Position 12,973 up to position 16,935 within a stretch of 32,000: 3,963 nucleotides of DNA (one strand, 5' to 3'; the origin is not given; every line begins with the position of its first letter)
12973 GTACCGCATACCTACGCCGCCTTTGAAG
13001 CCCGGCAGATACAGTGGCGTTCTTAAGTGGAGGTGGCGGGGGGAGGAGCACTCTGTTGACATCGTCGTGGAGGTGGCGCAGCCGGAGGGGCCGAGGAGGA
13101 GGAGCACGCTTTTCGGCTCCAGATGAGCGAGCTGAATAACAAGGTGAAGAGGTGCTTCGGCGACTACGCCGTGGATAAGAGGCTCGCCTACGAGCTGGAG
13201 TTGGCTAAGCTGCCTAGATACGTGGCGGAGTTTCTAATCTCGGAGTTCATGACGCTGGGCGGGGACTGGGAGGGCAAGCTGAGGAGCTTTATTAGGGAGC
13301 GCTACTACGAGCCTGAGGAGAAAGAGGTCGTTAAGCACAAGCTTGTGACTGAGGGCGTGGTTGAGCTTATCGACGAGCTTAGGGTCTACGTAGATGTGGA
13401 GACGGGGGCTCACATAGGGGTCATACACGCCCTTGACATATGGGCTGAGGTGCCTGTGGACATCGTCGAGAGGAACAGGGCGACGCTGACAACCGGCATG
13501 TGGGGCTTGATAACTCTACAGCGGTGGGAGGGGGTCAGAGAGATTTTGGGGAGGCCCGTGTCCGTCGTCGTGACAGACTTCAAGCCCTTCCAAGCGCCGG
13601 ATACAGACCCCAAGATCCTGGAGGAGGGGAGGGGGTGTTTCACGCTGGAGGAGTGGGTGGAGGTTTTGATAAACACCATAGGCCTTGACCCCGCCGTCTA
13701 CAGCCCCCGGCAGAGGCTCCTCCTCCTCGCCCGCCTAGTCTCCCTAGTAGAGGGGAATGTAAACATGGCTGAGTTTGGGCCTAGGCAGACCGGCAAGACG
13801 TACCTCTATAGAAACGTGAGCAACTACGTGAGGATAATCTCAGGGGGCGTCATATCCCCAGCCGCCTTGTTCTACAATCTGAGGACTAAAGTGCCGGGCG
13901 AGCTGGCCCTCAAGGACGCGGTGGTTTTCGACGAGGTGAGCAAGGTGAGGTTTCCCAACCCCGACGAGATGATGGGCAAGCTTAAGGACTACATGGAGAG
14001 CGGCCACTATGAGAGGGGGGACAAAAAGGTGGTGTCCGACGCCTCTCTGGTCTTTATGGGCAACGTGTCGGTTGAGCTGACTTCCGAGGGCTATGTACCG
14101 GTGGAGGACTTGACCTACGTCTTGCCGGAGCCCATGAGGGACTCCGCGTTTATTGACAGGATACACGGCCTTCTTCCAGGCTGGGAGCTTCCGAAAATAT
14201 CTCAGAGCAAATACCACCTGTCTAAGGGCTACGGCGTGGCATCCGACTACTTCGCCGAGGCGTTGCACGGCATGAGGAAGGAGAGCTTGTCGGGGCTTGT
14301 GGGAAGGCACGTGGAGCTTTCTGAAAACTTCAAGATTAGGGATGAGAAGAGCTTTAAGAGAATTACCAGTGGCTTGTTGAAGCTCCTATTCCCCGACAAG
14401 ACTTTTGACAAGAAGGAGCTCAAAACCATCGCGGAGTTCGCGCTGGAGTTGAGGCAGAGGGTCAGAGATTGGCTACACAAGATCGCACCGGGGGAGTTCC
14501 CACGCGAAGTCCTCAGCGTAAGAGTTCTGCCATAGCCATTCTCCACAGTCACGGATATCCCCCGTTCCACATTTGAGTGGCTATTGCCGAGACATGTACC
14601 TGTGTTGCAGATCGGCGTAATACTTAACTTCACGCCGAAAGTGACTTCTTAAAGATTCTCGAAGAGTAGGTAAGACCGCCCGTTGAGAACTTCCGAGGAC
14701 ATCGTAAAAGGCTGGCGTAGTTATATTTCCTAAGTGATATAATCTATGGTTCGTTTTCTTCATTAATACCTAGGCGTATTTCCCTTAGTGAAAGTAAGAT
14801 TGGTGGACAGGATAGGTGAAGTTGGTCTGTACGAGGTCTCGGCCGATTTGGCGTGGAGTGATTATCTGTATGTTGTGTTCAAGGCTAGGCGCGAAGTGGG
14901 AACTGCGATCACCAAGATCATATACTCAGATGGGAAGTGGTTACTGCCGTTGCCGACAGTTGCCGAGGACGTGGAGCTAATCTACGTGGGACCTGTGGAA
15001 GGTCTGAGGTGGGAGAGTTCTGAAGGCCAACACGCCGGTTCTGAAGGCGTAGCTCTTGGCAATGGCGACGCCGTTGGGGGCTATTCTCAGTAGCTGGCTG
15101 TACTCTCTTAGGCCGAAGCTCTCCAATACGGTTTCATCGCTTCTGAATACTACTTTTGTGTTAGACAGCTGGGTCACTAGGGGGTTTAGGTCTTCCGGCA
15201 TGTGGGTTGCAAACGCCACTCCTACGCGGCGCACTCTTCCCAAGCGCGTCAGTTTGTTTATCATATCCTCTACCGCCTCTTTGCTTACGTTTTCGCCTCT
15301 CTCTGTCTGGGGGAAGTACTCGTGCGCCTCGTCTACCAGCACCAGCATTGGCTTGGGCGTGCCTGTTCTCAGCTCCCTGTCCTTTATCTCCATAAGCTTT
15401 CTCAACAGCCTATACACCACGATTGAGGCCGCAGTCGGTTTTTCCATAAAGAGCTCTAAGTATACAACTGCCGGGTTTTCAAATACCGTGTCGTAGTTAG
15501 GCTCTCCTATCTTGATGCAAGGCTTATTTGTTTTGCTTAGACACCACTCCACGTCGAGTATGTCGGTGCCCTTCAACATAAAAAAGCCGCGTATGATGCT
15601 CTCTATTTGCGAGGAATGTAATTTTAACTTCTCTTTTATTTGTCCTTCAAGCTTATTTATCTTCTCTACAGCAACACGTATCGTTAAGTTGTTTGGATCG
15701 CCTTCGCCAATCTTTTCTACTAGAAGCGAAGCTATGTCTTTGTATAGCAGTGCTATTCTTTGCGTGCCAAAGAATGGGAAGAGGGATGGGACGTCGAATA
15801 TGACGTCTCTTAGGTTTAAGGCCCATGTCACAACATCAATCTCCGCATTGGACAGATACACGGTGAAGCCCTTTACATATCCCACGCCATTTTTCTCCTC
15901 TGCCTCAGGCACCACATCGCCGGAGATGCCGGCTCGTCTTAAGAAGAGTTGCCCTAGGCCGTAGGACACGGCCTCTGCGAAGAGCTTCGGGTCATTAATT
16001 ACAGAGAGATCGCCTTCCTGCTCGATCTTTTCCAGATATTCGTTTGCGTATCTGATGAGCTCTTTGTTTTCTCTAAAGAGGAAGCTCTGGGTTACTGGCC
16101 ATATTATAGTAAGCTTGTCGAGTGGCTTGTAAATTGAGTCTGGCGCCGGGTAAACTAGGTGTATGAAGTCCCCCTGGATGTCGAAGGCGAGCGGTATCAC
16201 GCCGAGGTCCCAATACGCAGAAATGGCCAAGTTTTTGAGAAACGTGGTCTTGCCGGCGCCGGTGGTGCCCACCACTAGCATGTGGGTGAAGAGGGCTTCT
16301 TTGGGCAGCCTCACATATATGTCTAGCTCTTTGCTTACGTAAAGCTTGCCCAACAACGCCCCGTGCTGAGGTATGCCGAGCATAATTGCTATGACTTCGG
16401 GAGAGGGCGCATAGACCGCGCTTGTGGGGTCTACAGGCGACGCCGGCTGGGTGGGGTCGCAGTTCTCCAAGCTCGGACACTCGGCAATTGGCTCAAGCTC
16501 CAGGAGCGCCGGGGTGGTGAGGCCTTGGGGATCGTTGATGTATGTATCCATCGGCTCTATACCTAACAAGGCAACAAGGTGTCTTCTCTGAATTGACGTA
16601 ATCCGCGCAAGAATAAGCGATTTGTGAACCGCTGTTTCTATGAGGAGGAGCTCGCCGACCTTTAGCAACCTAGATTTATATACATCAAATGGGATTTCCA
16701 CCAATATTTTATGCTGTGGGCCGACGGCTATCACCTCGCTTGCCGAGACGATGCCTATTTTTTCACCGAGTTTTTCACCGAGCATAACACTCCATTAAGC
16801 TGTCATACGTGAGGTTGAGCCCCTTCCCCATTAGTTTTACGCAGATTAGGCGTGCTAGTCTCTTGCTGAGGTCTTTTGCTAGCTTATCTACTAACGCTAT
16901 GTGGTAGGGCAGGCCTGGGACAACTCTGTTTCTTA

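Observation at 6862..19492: ~12.6 kb AT-richer defence island inserted between purK and purE, bracketed by a direct repeat containing the purE 3' end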

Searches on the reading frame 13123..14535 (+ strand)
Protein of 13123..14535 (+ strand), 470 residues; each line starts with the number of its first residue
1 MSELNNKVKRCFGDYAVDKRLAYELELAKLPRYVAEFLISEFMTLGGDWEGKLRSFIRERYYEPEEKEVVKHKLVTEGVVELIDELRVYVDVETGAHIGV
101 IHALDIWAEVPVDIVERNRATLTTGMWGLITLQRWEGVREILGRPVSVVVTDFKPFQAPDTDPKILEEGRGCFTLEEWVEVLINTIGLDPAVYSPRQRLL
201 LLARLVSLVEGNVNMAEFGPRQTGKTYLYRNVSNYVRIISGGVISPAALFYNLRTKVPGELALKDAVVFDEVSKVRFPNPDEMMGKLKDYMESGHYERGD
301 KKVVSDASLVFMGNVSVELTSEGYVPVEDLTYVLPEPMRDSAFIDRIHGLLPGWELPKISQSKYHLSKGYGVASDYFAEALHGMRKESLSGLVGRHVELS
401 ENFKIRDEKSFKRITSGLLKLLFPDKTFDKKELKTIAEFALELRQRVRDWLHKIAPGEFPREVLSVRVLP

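Call 8: search_protein_families(library=pfam, proteins=[window:13123-14535:+], max_evalue=0.01)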
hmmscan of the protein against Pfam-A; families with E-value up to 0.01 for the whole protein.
window:13123-14535:+ (470 aa): 2 families
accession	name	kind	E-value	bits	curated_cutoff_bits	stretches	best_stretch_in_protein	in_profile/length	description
PF13337.12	BrxL_ATPase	-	6.9e-118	393.4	25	1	148-462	1-310/313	Lon-like protease BrxL-like, ATPase domain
PF20442.3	BrxL_N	-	7.5e-28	97.6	28.2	1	11-133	2-131/132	BREX system Lon protease-like protein BrxL N-terminal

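Call 11: search_protein_families(library=padloc, proteins=[window:13123-14535:+], max_evalue=0.01)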
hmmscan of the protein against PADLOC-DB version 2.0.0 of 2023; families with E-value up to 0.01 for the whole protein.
window:13123-14535:+ (470 aa): 5 families
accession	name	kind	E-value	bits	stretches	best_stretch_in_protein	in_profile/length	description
PDLC02506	BrxL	-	1.4e-105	352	1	2-460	6-465/680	BrxL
PDLC02508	BrxL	-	5.4e-91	303.9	1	1-454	1-454/698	BrxL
PDLC02505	BrxL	-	6.3e-85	283.9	1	1-466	1-475/482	BrxL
PDLC02509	BrxL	-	2.4e-74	248.8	2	149-462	200-513/535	BrxL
PDLC02507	BrxL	-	1.4e-69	233.2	1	4-455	14-464/482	BrxL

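Call 19: find_encoding_contigs(protein=window:13123-14535:+, flank=10000, max_places=6)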
Protein window:13123-14535:+ (470 aa): 12 contigs read that carry it; 6 places shown.
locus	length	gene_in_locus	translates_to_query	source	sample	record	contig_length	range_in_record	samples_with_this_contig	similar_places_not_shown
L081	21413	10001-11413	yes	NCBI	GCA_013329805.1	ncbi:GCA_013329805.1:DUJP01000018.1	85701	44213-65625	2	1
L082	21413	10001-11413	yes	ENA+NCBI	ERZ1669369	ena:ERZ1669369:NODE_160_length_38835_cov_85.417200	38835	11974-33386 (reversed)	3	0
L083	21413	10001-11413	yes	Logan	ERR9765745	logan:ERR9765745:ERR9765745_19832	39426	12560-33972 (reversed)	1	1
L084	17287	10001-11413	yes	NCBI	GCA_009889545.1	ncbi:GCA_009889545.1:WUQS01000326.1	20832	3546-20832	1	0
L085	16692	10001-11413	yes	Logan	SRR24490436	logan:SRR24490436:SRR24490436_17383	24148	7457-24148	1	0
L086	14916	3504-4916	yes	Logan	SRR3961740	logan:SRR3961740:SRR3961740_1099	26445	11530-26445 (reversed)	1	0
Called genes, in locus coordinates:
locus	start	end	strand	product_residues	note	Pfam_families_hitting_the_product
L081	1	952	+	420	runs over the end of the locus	PF13522:GATase_6, PF13537:GATase_7 (weak), PF00156:Pribosyltran (weak)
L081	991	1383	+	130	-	-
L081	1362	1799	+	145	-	-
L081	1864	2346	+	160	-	PF05942:PaREP1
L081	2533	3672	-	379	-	PF22660:RS_preATP-grasp-like, PF02222:ATP-grasp, PF17769:PurK_C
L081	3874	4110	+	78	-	-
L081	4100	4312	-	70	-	-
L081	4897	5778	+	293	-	PF01878:EVE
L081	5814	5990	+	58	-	-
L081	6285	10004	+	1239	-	PF02384:N6_Mtase (faint), PF20473:MmeI_Mtase (faint), PF07669:Eco57I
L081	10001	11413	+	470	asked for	PF20442:BrxL_N, PF13337:BrxL_ATPase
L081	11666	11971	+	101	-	-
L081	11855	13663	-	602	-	PF01580:FtsK_SpoIIIE (faint), PF01935:DUF87, PF05872:HerA_C (faint), PF10412:TrwB_AAD_bind (weak)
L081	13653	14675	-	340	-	PF09376:NurA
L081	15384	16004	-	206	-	-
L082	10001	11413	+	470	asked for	PF20442:BrxL_N, PF13337:BrxL_ATPase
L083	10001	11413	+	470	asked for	PF20442:BrxL_N, PF13337:BrxL_ATPase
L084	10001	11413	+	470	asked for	PF20442:BrxL_N, PF13337:BrxL_ATPase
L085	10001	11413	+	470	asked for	PF20442:BrxL_N, PF13337:BrxL_ATPase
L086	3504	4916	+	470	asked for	PF20442:BrxL_N, PF13337:BrxL_ATPase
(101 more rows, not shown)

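Call 35: find_related_loci(query=window:13123-14535:+, collection=metagenome_contigs, flank=10000)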
Query window:13123-14535:+ (470 aa) in metagenome_contigs; peptide patterns used: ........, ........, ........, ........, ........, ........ (x = any residue, [..] = any of these).
240 stretches matched a pattern; 140 encode a relative of the query (tblastn E <= 1e-3); the best 80 are kept; 80 distinct loci.
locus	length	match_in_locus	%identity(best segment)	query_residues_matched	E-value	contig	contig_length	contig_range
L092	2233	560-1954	82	1-465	0e+0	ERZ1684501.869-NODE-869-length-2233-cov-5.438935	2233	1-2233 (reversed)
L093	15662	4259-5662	79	1-468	0e+0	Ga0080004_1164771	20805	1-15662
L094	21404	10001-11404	79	1-468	0e+0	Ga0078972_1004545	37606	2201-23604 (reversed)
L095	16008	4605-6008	80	1-468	0e+0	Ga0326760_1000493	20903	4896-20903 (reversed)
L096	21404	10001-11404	79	1-468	0e+0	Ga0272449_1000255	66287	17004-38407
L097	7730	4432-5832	80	2-469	0e+0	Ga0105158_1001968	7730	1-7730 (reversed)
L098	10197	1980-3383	79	1-468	0e+0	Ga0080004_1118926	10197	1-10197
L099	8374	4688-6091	79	1-468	0e+0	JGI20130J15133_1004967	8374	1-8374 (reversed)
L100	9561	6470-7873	78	1-468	0e+0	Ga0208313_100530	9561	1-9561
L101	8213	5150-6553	78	1-468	0e+0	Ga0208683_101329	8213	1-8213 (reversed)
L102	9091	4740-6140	80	2-469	0e+0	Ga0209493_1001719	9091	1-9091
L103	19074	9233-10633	80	2-469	0e+0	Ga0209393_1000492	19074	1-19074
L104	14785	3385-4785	80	2-469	0e+0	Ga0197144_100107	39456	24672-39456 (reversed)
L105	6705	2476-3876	80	2-469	0e+0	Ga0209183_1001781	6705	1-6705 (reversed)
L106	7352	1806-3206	80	2-469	0e+0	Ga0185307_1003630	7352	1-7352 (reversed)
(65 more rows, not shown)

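Call 42: search_protein_families(library=ncbifam, max_evalue=0.01, proteins=[window:13123-14535:+])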
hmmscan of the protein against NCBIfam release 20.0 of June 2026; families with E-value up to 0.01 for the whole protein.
window:13123-14535:+ (470 aa): 2 families
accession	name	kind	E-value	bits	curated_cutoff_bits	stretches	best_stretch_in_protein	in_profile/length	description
TIGR02688.1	TIGR02688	equivalog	8.9e-189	627.8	329.3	1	8-456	1-449/449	BREX system Lon protease-like protein BrxL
TIGR02653.1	Lon_rel_chp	hypoth_equivalog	4.7e-89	299.5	628.25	1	3-459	3-459/675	protease Lon-related BREX system protein BrxL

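Call 63: search_solved_structures(query=window:13123-14535:+, max_evalue=0.001)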
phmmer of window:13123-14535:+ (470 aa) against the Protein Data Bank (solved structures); distinct sequences matched with E-value up to 0.001: 2.
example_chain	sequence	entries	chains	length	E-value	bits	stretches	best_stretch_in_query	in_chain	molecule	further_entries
8emc_A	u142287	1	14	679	7e-72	245.9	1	11-459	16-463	Protease Lon-related BREX system protein BrxL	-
8emh_A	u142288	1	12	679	1.8e-71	244.6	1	11-459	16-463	Protease Lon-related BREX system protein BrxL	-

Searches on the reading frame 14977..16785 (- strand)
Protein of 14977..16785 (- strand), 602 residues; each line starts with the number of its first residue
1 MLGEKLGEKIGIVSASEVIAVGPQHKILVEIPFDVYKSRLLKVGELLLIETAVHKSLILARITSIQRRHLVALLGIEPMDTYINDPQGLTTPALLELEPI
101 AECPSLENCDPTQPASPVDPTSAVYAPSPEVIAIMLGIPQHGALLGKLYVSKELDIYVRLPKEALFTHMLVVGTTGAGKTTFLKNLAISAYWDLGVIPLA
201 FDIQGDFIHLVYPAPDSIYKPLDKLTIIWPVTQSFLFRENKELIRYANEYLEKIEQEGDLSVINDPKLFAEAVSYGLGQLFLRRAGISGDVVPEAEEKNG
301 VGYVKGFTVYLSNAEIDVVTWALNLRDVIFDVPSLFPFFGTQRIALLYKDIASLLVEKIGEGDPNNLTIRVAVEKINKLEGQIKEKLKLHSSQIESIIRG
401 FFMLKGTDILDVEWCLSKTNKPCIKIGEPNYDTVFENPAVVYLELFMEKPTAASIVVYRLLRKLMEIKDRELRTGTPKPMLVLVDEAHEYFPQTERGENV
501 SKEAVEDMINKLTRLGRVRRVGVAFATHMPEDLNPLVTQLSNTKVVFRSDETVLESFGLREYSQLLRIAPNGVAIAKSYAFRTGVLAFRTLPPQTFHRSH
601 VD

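Call 8: search_protein_families(library=pfam, proteins=[window:14977-16785:-], max_evalue=0.01)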
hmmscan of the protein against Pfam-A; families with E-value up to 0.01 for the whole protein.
window:14977-16785:- (602 aa): 7 families
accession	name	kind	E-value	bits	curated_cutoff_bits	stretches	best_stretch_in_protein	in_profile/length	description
PF05872.18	HerA_C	-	6.9e-09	35.3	22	1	159-211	14-65/502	Helicase HerA-like C-terminal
PF01935.23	DUF87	-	2e-08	35.1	23.2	1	145-211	3-68/220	Helicase HerA, central domain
PF01580.24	FtsK_SpoIIIE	-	6.6e-07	29.4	24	1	157-190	32-63/221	FtsK/SpoIIIE family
PF10412.15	TrwB_AAD_bind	-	1.3e-06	28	20.5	1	160-234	9-83/387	Type IV secretion-system coupling protein DNA-binding domain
PF00004.35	AAA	-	5.1e-05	24.2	21.2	0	472-539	57-120/131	ATPase family associated with various cellular activities (AAA)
PF13401.12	AAA_22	-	0.002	18.9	27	0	168-187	7-26/130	AAA domain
PF22798.2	DUF5817_CT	-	0.0046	17.2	29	0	499-518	26-45/54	DUF5817, C-terminal domain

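Call 11: search_protein_families(library=padloc, proteins=[window:14977-16785:-], max_evalue=0.01)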
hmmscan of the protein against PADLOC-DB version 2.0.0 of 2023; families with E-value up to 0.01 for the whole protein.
window:14977-16785:- (602 aa): 9 families
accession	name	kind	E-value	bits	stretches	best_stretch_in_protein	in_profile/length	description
PDLC01055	HerA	-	7.4e-59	197.9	2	382-583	331-518/532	Type III coevolved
PDLC04140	mad8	-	1.5e-13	48.9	1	167-549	28-253/314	mads_8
PDLC04105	HerA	-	5e-10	36.6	1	461-547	402-486/576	-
PDLC04103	HerA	-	4e-06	23.5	1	454-533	417-493/579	-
PDLC04098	HerA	-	1.6e-05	21.7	1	436-548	482-598/686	-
PDLC02185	HerA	-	3.9e-05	20.6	0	478-548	445-513/585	-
PDLC04100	HerA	-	5.7e-05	20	1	477-549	438-508/580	-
PDLC04104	HerA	-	0.00026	17.8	1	456-548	198-288/379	-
PDLC02188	HerA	-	0.0046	13.9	0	462-535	411-481/578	-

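Call 41: search_protein_families(library=phrogs, max_evalue=0.1, proteins=[window:14977-16785:-])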
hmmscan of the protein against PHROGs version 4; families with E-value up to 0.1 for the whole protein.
window:14977-16785:- (602 aa): 5 families
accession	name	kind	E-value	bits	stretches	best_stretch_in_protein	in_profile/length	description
phrog_7035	-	unknown function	2.5e-15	56.9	2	441-542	453-552/969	-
phrog_2666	-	head and packaging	1.2e-09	38.4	1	428-549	379-484/555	terminase large subunit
phrog_1358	-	moron, auxiliary metabolic gene and host takeover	2e-06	26.6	2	477-551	704-776/1382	FtsK/SpoIIIE-like protein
phrog_14719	-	unknown function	0.01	14.9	1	167-186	300-319/833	-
phrog_5156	-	unknown function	0.035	13.1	0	162-192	407-436/824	-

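Call 42: search_protein_families(library=ncbifam, max_evalue=0.01, proteins=[window:14977-16785:-])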
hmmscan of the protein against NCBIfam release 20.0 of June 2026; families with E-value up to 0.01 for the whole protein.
window:14977-16785:- (602 aa): 9 families
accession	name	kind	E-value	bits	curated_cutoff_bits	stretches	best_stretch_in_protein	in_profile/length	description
NF040819.1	helicase_HerA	equivalog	2.1e-10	39.7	970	1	474-549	398-467/561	DNA double-strand break repair helicase HerA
NF041017.1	DNA_import_CedB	equivalog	1.2e-05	24.1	700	1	141-207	252-316/590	DNA import protein CedB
TIGR00929.1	VirB4_CagE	subfamily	3.2e-05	22.4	643.1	0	168-190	439-461/792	VirB4 family type IV secretion/conjugal transfer ATPase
NF042943.1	HerA_antiphage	equivalog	0.00014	20.5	800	0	478-549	433-502/566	anti-phage-associated helicase HerA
NF053655.1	CedD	equivalog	0.00018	20.3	600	0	153-211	208-265/527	DNA-translocating ATPase CedD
TIGR03743.1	SXT_TraD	subfamily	0.00056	18.5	366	1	158-189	167-198/636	conjugative transfer system coupling protein TraD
TIGR02759.1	TraD_Ftype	equivalog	0.0019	17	521.35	1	160-231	170-241/566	type IV conjugative transfer system coupling protein TraD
NF045975.1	VirB4_plasma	equivalog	0.0021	15.8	590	0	169-207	518-555/894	Mbov_0397 family ICE element conjugal transfer ATPase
NF042944.1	HerA_antiphage_2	equivalog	0.0028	16.5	850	0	462-533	411-479/576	anti-phage-associated helicase HerA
